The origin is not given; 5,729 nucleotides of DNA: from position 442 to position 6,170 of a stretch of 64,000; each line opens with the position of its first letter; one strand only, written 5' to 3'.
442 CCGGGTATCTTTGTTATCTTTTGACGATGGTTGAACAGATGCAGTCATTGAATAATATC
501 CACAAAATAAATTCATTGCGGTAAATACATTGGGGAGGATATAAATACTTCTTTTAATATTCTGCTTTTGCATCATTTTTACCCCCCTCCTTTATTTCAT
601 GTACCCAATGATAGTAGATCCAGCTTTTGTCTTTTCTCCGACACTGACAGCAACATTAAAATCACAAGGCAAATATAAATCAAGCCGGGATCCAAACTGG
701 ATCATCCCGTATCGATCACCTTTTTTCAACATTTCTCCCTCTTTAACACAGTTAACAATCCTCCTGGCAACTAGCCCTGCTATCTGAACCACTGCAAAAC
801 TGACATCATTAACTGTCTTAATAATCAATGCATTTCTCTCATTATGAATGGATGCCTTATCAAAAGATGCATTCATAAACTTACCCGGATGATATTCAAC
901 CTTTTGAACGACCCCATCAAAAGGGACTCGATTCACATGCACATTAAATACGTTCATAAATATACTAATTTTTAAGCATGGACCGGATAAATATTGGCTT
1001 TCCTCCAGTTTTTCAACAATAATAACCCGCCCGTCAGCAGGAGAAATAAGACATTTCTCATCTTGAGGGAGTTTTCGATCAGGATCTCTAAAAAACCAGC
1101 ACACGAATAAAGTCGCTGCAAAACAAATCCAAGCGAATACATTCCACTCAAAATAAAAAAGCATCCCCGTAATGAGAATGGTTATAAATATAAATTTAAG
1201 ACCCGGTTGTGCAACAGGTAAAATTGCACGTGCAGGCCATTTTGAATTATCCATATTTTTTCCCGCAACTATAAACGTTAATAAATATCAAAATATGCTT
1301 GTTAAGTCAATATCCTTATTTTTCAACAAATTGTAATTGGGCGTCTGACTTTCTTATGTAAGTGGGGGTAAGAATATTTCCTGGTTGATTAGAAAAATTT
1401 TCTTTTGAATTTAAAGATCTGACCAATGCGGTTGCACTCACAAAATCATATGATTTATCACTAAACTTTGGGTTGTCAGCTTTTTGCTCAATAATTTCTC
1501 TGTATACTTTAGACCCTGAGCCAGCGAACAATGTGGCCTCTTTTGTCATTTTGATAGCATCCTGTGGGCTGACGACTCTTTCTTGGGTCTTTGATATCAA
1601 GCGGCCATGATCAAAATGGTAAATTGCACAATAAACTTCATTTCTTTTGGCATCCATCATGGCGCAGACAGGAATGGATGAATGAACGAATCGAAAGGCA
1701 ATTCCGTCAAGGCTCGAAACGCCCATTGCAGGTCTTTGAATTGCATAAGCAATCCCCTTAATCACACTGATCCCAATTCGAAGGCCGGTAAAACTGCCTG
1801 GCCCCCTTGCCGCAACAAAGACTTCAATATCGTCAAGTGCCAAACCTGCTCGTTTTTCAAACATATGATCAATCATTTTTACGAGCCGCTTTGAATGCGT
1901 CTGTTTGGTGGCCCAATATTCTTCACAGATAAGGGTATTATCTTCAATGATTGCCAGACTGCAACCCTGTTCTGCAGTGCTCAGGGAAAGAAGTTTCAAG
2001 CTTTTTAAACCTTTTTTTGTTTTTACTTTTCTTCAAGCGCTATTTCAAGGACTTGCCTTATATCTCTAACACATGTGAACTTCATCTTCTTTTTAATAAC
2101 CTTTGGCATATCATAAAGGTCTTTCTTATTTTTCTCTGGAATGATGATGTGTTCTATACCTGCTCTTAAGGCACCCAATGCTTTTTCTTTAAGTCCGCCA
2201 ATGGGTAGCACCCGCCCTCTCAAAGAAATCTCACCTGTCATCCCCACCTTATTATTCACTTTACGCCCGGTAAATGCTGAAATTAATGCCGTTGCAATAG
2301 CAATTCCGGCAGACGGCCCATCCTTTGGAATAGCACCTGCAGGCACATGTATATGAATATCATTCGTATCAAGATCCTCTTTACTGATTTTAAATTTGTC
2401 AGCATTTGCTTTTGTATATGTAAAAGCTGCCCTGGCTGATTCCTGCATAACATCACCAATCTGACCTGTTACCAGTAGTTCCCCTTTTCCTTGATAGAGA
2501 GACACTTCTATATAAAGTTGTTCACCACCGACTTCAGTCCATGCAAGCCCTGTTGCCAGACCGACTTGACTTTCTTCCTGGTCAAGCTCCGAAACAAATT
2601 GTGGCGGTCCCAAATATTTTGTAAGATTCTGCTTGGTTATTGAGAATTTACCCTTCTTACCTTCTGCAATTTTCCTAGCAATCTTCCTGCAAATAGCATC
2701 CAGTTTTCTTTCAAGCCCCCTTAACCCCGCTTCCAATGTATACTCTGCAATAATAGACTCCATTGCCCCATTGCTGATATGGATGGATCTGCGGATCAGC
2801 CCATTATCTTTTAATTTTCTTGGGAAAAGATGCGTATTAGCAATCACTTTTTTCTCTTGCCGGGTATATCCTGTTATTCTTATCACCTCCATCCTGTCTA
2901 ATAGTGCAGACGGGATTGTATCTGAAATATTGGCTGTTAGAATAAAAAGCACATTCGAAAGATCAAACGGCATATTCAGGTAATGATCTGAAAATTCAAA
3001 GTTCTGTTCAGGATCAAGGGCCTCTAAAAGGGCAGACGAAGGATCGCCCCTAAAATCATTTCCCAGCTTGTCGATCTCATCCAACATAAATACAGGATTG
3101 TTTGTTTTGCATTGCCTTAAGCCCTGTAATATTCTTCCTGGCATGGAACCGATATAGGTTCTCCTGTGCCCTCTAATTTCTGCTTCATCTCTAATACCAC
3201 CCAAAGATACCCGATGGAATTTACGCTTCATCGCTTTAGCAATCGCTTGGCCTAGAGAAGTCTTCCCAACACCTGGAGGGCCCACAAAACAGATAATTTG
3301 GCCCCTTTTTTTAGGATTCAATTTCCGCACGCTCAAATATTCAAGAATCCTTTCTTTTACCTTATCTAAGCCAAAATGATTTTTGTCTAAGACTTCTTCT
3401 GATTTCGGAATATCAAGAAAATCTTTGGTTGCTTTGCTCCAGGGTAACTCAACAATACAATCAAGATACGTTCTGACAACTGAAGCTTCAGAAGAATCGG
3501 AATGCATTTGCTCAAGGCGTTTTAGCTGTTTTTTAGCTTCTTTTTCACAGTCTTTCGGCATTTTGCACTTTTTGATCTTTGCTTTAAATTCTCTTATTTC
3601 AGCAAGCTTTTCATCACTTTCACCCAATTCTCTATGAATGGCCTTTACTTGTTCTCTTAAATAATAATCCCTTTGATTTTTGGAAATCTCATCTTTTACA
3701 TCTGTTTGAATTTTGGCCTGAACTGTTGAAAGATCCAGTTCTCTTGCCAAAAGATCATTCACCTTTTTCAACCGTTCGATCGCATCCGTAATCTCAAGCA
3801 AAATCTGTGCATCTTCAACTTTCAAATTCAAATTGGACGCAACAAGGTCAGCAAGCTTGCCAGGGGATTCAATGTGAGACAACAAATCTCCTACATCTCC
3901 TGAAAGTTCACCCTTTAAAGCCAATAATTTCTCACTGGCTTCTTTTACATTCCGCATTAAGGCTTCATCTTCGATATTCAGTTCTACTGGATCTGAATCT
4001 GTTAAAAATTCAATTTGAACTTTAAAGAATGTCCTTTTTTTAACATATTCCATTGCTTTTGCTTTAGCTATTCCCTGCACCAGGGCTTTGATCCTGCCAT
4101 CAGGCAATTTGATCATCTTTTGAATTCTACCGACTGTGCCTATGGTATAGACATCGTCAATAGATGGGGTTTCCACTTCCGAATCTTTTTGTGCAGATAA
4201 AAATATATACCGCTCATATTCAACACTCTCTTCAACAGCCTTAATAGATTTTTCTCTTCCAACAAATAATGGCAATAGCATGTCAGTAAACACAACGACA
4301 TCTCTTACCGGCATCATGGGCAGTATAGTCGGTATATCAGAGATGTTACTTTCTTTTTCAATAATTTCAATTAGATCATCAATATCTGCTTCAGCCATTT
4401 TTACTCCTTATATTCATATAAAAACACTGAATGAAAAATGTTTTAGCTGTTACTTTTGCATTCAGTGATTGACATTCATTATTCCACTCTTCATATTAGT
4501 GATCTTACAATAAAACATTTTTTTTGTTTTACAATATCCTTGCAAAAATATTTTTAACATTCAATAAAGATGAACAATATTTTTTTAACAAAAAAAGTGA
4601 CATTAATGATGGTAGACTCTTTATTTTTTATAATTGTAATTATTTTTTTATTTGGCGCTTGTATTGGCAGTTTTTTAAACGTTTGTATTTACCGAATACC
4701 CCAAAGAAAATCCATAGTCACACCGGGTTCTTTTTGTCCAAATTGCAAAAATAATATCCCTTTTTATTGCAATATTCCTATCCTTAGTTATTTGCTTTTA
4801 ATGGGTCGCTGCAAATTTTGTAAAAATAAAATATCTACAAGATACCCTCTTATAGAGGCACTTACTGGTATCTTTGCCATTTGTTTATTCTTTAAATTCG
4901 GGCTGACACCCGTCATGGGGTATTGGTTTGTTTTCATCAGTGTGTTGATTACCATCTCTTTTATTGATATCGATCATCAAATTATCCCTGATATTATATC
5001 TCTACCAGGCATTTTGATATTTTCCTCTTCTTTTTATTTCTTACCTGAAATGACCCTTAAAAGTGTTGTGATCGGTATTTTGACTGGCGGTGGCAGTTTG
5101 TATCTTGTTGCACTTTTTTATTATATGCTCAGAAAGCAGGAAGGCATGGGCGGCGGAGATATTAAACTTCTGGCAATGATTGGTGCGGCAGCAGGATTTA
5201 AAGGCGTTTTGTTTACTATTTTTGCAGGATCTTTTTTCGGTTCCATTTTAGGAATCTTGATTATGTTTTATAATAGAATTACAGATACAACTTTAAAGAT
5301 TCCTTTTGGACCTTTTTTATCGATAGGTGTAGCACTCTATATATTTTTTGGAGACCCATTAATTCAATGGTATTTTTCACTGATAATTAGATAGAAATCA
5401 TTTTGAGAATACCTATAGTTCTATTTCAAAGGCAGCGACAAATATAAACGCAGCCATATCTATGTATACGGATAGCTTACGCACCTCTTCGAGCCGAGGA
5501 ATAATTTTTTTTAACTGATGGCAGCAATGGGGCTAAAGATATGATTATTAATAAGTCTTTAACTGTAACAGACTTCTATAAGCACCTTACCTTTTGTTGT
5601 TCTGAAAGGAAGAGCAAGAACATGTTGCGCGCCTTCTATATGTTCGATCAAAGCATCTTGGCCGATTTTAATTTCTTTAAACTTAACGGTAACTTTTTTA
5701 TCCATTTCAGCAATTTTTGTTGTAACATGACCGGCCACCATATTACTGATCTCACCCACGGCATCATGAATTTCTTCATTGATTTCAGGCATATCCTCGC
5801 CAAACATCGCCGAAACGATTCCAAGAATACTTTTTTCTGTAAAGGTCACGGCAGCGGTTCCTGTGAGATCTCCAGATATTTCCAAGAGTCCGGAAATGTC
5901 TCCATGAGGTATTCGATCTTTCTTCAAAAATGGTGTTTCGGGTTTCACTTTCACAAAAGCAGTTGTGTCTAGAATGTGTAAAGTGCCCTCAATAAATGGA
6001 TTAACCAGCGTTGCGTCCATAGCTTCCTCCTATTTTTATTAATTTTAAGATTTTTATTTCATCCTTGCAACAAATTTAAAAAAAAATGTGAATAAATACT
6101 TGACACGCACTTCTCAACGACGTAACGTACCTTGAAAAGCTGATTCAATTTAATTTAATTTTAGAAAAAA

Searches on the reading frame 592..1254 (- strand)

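Call 77: search_protein_families(library=pfam, proteins=[window:592-1254:-], max_evalue=0.00001)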
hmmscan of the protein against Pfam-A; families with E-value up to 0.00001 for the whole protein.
window:592-1254:- (220 aa): 1 family
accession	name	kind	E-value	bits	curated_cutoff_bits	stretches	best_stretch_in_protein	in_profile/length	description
PF02666.20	PS_Dcarbxylase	-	1.2e-47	162.6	22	1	49-216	3-197/198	Phosphatidylserine decarboxylase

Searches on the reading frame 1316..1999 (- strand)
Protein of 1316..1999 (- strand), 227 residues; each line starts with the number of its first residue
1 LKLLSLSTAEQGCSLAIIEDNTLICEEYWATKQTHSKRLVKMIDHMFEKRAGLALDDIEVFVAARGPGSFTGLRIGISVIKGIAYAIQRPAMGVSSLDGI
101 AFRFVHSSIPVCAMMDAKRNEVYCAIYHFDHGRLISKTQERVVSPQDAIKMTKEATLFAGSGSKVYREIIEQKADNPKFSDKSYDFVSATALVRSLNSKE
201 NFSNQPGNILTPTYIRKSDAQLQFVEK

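Call 77: search_protein_families(library=pfam, proteins=[window:1316-1999:-], max_evalue=0.00001)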
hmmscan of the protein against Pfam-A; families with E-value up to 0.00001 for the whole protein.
window:1316-1999:- (227 aa): 1 family
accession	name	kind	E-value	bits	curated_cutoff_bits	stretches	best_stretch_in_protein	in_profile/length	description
PF00814.31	TsaD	-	1.3e-27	97.6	24.8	1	32-222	26-262/264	tRNA N6-adenosine threonylcarbamoyltransferase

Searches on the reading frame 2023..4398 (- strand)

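Call 73: search_protein_families(library=pfam, proteins=[window:2023-4398:-], max_evalue=0.001)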
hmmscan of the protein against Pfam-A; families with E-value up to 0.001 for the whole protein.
window:2023-4398:- (791 aa): 10 families
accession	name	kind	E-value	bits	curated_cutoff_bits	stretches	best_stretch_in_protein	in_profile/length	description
PF05362.19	Lon_C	-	3.6e-86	288.4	21.1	1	587-789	2-204/205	Lon protease (S16) C-terminal proteolytic domain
PF02190.22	LON_substr_bdg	-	3.9e-49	167.7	28.7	1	26-219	2-200/200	ATP-dependent protease La (LON) substrate-binding domain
PF00004.35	AAA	-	1.6e-25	90.5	21.2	1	369-507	1-127/131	ATPase family associated with various cellular activities (AAA)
PF22667.2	Lon_lid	-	6.1e-19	67.9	27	1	530-583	1-55/57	Lon protease AAA+ ATPase lid domain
PF13541.12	ChlI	-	1.3e-10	41.7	27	1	630-757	1-121/121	Subunit ChlI of Mg-chelatase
PF07728.20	AAA_5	-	5.3e-06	26.9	22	1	369-453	2-86/139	AAA domain (dynein-related subfamily)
PF08298.17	AAA_PrkA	-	5.3e-05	22.9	25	1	338-392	58-111/358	PrkA AAA domain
PF13401.12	AAA_22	-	0.00014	22.6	27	0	365-461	4-104/130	AAA domain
PF05496.18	RuvB_N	-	0.00017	21.8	27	1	341-403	9-70/159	Holliday junction DNA helicase RuvB P-loop domain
PF07724.20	AAA_2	-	0.00043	20.8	27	0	369-498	6-132/166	AAA domain (Cdc48 subfamily)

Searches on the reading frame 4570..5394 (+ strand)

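Call 73: search_protein_families(library=pfam, proteins=[window:4570-5394:+], max_evalue=0.001)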
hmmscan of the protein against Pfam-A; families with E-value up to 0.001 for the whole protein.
window:4570-5394:+ (274 aa): 2 families
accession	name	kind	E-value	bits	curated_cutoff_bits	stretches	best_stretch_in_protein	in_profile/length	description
PF06750.18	A24_N_bact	-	5.3e-33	113.4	23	1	27-110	1-84/84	Bacterial Peptidase A24 N-terminal domain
PF01478.23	Peptidase_A24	-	7.9e-20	71.7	26.5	1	120-229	1-104/104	Type IV leader peptidase family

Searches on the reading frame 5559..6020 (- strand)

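Call 73: search_protein_families(library=pfam, proteins=[window:5559-6020:-], max_evalue=0.001)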
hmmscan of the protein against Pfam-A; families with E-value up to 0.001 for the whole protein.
window:5559-6020:- (153 aa): 2 families
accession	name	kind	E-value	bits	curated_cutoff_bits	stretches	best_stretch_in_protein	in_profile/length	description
PF13690.11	CheX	-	1.2e-16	61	27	1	42-134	1-89/94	Chemotaxis phosphatase CheX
PF04509.17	CheC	-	5.4e-05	23.5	22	1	85-110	3-29/38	CheC-like family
